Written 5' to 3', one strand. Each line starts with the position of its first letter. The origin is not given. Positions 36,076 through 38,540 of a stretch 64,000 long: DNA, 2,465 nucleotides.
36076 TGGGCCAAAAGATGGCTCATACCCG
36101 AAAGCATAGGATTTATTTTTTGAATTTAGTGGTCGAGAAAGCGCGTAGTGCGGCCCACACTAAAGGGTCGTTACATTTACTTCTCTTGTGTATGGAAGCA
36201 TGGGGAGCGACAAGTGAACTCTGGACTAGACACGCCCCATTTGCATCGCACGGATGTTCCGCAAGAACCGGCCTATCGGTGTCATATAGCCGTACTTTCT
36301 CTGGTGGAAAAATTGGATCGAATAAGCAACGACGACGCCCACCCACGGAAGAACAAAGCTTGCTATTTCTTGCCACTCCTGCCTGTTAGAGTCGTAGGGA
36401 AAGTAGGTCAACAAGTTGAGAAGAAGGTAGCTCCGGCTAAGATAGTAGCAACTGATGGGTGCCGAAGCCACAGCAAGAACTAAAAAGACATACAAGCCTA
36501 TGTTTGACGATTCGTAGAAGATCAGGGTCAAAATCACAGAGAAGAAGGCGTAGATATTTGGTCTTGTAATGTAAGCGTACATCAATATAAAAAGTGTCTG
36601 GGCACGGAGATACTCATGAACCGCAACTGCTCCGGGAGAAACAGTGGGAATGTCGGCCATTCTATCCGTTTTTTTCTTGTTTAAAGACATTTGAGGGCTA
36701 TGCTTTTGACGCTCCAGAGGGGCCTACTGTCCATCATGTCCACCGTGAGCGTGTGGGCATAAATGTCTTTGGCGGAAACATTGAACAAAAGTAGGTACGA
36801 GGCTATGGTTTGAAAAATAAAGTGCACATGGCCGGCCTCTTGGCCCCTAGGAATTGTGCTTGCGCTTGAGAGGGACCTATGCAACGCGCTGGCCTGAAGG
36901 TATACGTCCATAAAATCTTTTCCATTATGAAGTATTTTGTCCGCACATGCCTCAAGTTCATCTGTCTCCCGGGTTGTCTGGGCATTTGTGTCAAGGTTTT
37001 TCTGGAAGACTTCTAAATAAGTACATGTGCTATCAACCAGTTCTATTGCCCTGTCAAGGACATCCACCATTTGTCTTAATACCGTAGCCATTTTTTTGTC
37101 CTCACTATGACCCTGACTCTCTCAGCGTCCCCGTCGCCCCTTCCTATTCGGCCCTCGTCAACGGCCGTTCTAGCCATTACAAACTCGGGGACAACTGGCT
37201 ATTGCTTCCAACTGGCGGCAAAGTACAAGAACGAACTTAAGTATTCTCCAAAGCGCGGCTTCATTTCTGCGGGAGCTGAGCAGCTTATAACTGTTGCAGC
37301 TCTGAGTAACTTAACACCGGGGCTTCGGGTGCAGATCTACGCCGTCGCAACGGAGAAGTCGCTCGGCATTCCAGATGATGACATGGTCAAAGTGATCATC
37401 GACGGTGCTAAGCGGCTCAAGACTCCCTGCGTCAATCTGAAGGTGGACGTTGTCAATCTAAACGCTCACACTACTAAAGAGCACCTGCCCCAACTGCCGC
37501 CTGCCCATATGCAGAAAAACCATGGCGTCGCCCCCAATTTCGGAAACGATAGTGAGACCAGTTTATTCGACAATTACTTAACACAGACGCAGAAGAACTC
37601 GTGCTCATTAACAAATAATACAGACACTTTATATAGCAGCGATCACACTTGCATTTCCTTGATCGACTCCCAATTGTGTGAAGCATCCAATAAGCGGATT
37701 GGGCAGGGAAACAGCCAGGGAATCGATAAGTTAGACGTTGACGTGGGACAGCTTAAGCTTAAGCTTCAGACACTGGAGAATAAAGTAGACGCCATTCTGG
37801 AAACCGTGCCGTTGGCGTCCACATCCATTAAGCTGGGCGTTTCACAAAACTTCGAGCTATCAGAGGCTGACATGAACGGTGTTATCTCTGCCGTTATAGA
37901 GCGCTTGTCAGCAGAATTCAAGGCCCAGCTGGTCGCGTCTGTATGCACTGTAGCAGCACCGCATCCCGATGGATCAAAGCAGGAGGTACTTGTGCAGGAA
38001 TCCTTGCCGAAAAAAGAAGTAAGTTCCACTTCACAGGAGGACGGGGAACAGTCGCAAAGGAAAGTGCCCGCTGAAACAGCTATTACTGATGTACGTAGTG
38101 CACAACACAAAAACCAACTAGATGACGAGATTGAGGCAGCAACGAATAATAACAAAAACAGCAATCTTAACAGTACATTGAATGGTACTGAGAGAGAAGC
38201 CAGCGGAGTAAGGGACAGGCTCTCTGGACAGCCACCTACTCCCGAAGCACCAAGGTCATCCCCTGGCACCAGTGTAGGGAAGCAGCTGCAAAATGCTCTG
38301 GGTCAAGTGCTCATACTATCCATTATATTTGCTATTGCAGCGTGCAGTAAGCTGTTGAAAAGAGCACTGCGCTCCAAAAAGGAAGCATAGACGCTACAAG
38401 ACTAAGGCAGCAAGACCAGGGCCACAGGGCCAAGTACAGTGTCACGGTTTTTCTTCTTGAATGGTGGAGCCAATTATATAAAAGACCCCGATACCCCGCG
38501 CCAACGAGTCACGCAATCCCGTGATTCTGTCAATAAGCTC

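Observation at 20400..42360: Three divergent gene pairs whose start codons are only 15-21 bp apart (20421/20438, 37091/37107, 42326/42348)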

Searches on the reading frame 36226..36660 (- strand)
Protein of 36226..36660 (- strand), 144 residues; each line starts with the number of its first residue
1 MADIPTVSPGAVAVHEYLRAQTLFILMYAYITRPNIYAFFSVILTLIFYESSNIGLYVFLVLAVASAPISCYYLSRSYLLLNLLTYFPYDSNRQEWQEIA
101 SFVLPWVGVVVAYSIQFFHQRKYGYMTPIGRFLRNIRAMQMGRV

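Call 65: search_protein_families(library=pfam, proteins=[window:36226-36660:-], max_evalue=5)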
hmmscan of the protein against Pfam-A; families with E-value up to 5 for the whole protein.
window:36226-36660:- (144 aa): 1 family
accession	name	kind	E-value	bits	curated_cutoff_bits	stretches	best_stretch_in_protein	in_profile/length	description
PF11298.13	DUF3099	-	0.6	10.7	23.2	1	99-112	51-64/72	Protein of unknown function (DUF3099)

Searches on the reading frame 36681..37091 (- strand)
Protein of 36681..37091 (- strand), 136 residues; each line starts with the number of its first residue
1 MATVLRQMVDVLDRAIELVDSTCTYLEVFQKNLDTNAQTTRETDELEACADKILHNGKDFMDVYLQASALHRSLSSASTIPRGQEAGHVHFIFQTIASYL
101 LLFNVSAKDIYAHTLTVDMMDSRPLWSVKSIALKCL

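Call 7: search_protein_families(library=pfam, proteins=[window:36681-37091:-], max_evalue=0.01)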
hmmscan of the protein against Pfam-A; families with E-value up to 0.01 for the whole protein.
window:36681-37091:- (136 aa): 0 families

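Call 36: find_encoding_contigs(protein=window:36681-37070:-, flank=5000, max_places=10)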
Protein window:36681-37070:- (129 aa): 5 contigs read that carry it; 5 places shown.
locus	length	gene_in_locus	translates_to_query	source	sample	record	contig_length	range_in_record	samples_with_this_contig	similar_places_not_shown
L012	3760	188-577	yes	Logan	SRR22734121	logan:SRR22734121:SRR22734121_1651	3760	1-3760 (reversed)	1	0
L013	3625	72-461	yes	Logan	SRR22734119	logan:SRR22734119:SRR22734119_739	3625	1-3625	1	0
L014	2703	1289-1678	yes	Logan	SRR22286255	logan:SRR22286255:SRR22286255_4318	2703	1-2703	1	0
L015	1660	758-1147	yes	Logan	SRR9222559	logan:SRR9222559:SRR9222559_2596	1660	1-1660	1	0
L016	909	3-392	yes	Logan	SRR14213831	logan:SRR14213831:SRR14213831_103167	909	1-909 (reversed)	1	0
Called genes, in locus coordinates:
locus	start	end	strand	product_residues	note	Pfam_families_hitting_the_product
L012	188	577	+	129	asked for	-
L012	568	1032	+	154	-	-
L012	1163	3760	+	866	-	?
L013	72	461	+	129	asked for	-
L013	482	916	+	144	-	-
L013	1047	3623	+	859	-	?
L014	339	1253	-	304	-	-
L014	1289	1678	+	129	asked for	-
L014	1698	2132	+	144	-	-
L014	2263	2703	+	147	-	?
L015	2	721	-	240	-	?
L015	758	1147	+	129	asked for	-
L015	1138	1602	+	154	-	-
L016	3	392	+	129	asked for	?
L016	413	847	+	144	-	-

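Call 65: search_protein_families(library=pfam, proteins=[window:36681-37091:-], max_evalue=5)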
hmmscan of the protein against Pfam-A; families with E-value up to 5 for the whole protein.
window:36681-37091:- (136 aa): 0 families

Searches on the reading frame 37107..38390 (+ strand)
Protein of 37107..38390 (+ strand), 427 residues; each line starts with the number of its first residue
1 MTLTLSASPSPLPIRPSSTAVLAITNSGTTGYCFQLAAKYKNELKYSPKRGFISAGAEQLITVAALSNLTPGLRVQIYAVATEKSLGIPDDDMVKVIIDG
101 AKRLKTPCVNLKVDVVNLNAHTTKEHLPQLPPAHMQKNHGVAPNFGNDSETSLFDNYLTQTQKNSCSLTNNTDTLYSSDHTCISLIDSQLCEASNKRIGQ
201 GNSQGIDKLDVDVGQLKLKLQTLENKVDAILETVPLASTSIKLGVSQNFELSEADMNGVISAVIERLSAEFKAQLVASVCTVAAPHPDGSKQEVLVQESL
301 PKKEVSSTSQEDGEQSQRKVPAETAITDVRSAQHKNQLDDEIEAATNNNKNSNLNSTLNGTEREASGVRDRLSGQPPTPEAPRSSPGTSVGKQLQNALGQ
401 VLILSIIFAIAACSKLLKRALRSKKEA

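Call 7: search_protein_families(library=pfam, proteins=[window:37107-38390:+], max_evalue=0.01)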
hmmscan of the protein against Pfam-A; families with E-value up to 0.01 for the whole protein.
window:37107-38390:+ (427 aa): 0 families

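Call 10: find_encoding_contigs(protein=window:37107-38390:+, flank=6000, max_places=6)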
Protein window:37107-38390:+ (427 aa): 23 contigs read that carry it; 3 places shown.
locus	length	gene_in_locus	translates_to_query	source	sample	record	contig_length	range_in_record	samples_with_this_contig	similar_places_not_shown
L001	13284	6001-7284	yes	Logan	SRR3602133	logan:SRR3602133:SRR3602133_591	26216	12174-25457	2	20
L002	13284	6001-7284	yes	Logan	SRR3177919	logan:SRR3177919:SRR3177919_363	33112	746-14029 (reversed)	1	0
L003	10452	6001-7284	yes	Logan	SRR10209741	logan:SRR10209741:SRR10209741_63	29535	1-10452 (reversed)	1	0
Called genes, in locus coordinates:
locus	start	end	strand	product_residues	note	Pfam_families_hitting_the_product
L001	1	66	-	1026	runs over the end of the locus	-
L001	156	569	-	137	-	PF00581:Rhodanese (weak)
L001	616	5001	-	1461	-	-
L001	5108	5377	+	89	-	-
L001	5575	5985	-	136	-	-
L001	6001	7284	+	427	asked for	-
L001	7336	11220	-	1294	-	-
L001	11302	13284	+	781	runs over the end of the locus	PF00069:Pkinase (faint), PF12796:Ank_2 (weak), PF00023:Ank (faint), PF13606:Ank_3 (faint), PF13857:Ank_5 (faint), PF13637:Ank_4 (faint), PF12796:Ank_2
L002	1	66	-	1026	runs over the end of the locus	-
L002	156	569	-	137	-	PF00581:Rhodanese (weak)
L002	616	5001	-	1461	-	-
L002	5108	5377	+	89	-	-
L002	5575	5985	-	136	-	-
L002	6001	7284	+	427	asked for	-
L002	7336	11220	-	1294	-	-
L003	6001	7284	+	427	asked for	-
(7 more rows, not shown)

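Call 65: search_protein_families(library=pfam, proteins=[window:37107-38390:+], max_evalue=5)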
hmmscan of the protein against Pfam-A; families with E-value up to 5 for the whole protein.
window:37107-38390:+ (427 aa): 1 family
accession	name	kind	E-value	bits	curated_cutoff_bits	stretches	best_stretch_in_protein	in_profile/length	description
PF24507.1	Ig_CFAP65_4th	-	0.14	13.1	27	1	22-64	2-45/76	CFAP65, fourth Ig-like domain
